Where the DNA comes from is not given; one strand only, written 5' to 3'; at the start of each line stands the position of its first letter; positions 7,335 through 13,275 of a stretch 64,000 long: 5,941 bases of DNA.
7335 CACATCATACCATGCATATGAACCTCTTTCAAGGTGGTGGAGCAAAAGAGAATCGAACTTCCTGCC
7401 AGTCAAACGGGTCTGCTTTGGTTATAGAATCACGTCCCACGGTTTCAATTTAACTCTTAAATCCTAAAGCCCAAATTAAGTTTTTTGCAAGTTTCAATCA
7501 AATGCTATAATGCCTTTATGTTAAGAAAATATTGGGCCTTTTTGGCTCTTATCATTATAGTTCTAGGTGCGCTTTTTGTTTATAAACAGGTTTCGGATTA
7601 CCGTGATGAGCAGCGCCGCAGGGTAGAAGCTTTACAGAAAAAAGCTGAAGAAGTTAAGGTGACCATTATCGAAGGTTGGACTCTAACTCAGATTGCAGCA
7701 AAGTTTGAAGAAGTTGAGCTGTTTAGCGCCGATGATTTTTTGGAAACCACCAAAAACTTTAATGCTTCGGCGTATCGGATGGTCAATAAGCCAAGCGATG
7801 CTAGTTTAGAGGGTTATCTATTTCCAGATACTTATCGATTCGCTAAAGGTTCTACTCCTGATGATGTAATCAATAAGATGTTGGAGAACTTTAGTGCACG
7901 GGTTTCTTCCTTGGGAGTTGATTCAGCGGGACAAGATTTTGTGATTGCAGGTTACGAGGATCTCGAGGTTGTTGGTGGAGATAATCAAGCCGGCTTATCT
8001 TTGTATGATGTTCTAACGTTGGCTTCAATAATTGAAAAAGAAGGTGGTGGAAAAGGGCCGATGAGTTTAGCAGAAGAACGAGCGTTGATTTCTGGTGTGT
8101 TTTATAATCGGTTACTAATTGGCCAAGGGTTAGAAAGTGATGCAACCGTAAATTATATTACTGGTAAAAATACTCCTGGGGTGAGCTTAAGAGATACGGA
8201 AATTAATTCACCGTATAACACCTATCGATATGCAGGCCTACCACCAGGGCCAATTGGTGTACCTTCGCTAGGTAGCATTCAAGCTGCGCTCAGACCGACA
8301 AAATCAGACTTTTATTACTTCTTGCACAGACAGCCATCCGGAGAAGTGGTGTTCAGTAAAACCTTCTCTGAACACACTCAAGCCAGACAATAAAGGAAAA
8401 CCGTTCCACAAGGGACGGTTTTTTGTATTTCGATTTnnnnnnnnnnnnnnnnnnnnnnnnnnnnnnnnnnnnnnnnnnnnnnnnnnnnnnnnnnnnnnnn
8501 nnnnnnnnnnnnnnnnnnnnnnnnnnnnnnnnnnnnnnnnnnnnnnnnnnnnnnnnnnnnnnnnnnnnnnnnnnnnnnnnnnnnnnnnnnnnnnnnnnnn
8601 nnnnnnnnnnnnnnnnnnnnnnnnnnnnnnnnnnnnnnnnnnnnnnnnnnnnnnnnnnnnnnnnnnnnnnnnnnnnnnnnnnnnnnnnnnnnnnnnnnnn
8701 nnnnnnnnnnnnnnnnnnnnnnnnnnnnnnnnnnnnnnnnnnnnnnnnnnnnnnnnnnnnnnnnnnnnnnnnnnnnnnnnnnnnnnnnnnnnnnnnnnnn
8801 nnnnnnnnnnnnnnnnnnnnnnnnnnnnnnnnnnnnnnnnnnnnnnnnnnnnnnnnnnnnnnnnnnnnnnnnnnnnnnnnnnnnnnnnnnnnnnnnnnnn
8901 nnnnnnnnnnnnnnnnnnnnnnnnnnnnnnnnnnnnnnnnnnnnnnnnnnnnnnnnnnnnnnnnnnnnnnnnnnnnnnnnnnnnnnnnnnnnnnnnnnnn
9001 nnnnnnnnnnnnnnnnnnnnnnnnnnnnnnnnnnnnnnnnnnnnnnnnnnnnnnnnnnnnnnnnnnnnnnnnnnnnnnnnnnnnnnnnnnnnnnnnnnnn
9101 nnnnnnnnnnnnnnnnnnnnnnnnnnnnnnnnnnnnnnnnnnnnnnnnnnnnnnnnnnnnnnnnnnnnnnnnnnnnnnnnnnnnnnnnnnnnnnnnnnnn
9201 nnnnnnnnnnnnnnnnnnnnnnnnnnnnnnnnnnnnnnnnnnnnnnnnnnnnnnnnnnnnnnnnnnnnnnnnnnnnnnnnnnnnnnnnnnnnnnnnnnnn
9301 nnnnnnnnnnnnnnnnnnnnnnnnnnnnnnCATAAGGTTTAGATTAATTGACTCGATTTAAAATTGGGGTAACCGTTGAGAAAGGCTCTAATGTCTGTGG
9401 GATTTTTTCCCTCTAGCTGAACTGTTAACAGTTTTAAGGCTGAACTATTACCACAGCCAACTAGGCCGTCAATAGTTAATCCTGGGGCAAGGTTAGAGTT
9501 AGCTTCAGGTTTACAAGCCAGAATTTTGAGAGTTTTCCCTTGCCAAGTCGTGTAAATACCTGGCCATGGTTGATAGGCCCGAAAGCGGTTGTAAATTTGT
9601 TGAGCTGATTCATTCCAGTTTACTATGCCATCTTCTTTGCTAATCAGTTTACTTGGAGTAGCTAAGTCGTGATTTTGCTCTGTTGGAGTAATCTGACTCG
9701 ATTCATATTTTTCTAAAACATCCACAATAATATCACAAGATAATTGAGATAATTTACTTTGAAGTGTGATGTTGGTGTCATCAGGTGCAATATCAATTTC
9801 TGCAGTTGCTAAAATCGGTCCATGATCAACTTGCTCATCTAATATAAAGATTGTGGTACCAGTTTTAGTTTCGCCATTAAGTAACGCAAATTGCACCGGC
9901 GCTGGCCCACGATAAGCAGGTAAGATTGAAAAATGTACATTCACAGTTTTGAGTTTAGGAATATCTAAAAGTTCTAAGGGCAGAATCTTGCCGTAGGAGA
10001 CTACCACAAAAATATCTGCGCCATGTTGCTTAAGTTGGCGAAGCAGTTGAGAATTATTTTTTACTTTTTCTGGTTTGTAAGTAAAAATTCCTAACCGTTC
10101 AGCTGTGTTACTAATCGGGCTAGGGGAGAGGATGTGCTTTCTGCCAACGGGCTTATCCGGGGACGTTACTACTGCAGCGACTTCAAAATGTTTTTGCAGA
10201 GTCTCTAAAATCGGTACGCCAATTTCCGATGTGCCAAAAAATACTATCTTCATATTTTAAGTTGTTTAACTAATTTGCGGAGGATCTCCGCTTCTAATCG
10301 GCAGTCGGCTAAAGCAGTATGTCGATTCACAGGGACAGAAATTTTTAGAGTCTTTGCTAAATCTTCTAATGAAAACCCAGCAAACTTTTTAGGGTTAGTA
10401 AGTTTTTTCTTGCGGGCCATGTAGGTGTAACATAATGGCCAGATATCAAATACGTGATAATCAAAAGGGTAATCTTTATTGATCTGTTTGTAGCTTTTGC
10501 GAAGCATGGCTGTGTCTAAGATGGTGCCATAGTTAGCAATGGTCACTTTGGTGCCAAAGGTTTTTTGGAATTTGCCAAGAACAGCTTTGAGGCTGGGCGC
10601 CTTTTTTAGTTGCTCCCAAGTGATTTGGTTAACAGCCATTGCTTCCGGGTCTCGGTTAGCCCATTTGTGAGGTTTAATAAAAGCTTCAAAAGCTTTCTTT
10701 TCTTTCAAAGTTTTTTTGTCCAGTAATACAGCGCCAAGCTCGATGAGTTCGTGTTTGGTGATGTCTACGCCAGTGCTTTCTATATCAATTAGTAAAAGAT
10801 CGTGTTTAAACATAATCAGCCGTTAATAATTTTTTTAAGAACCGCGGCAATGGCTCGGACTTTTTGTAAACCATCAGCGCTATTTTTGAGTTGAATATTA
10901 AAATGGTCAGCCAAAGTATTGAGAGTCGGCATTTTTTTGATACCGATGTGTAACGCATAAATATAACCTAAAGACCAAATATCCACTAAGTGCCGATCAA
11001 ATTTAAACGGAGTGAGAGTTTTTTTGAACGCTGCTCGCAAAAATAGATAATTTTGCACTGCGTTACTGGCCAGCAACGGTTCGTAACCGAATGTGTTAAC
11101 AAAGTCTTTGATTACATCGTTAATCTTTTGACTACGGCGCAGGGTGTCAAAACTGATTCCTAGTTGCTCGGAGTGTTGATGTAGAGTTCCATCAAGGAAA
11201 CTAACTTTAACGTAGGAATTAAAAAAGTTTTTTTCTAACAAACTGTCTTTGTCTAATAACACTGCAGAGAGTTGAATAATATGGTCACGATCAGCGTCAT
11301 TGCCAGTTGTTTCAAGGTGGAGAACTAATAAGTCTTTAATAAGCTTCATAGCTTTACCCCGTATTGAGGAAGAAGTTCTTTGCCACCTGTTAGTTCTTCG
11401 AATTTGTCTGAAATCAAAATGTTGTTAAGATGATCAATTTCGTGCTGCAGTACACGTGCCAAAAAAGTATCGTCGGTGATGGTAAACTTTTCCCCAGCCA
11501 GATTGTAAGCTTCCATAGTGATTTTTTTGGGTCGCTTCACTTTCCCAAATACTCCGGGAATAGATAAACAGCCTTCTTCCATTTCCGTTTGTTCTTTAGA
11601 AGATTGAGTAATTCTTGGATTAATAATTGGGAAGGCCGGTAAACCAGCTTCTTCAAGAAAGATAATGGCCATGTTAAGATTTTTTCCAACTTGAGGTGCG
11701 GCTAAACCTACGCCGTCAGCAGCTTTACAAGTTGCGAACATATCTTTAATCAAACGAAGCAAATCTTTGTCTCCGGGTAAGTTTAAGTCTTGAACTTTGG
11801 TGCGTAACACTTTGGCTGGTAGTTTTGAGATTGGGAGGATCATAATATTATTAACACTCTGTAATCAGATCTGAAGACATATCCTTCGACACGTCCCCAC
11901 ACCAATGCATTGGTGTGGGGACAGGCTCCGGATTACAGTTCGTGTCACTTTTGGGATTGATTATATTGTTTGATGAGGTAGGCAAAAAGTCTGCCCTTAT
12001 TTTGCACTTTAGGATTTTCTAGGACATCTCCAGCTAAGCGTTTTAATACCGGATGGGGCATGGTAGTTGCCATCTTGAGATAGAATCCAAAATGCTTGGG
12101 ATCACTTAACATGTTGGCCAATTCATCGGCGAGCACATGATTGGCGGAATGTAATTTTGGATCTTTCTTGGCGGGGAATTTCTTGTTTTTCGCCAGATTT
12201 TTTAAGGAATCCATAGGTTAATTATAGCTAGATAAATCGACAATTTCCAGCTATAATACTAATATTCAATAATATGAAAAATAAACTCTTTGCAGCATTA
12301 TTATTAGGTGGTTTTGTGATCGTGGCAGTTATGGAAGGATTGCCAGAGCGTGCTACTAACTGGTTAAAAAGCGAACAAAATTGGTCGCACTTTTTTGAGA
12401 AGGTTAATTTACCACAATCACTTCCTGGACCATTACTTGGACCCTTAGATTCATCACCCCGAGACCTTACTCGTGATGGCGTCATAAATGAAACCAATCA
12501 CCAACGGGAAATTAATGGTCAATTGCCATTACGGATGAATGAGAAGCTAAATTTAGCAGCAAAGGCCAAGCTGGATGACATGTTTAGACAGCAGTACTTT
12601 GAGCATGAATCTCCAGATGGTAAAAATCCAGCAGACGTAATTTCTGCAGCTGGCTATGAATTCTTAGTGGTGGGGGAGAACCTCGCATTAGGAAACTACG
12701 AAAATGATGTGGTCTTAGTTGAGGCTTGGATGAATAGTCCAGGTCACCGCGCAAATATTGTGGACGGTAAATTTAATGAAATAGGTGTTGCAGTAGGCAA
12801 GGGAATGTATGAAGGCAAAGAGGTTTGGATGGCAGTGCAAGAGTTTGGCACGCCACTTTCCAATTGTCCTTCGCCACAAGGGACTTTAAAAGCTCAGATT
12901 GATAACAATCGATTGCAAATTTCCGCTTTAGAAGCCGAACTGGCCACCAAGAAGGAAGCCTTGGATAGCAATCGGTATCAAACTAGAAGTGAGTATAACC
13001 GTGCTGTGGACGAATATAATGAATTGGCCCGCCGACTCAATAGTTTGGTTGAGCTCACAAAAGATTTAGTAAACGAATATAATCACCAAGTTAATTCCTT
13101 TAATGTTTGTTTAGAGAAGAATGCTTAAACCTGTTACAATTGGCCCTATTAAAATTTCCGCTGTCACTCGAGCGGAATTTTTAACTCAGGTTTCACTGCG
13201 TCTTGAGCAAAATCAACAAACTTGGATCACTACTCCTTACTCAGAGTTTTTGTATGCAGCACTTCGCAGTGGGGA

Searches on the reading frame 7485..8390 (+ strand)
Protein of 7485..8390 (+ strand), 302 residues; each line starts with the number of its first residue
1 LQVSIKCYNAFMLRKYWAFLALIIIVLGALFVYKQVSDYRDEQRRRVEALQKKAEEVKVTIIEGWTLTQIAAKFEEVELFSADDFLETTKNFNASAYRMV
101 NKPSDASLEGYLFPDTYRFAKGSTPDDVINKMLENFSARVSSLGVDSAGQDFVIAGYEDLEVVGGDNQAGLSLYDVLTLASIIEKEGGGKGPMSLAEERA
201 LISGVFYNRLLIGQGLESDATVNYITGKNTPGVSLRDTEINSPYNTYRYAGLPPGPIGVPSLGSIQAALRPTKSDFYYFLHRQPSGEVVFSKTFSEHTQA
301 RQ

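Call 98: search_protein_families(library=pfam, proteins=[window:7485-8390:+], max_evalue=0.001)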
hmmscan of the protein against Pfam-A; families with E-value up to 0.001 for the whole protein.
window:7485-8390:+ (302 aa): 1 family
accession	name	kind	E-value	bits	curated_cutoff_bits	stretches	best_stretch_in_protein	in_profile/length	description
PF02618.21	YceG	-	1.3e-64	218.7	32.4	1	46-301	57-273/275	YceG-like family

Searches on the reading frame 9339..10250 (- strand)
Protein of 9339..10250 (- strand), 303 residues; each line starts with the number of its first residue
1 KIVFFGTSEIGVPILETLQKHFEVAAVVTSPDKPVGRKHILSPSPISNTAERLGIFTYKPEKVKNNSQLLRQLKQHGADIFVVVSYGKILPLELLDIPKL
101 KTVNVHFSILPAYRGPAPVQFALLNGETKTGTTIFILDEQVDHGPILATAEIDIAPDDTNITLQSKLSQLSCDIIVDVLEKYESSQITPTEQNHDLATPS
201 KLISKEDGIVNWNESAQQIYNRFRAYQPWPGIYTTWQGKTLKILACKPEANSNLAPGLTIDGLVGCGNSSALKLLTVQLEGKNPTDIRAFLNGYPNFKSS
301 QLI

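Call 97: search_protein_families(library=pfam, proteins=[window:9339-10250:-], max_evalue=0.001)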
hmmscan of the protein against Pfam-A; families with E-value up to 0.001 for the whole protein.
window:9339-10250:- (303 aa): 2 families
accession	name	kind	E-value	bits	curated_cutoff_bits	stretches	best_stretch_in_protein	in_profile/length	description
PF00551.24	Formyl_trans_N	-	4.1e-39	134.6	26.1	1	1-179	2-181/181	Formyl transferase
PF02911.23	Formyl_trans_C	-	5.3e-24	84.7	21.1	1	203-294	2-99/100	Formyl transferase, C-terminal domain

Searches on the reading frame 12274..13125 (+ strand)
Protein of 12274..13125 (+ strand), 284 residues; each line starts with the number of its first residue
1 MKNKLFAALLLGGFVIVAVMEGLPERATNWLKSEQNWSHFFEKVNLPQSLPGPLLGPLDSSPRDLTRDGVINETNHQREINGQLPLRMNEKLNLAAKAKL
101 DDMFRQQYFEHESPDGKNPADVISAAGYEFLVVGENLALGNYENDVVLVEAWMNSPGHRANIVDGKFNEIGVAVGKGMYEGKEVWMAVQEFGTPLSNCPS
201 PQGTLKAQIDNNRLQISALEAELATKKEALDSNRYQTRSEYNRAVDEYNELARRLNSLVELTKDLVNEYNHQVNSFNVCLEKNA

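Call 97: search_protein_families(library=pfam, proteins=[window:12274-13125:+], max_evalue=0.001)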
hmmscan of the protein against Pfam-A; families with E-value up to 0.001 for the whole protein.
window:12274-13125:+ (284 aa): 1 family
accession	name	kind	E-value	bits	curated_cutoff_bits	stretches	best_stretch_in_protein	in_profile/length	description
PF00188.32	CAP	-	4.1e-15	57.1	21.1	1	72-185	2-113/117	Cysteine-rich secretory protein family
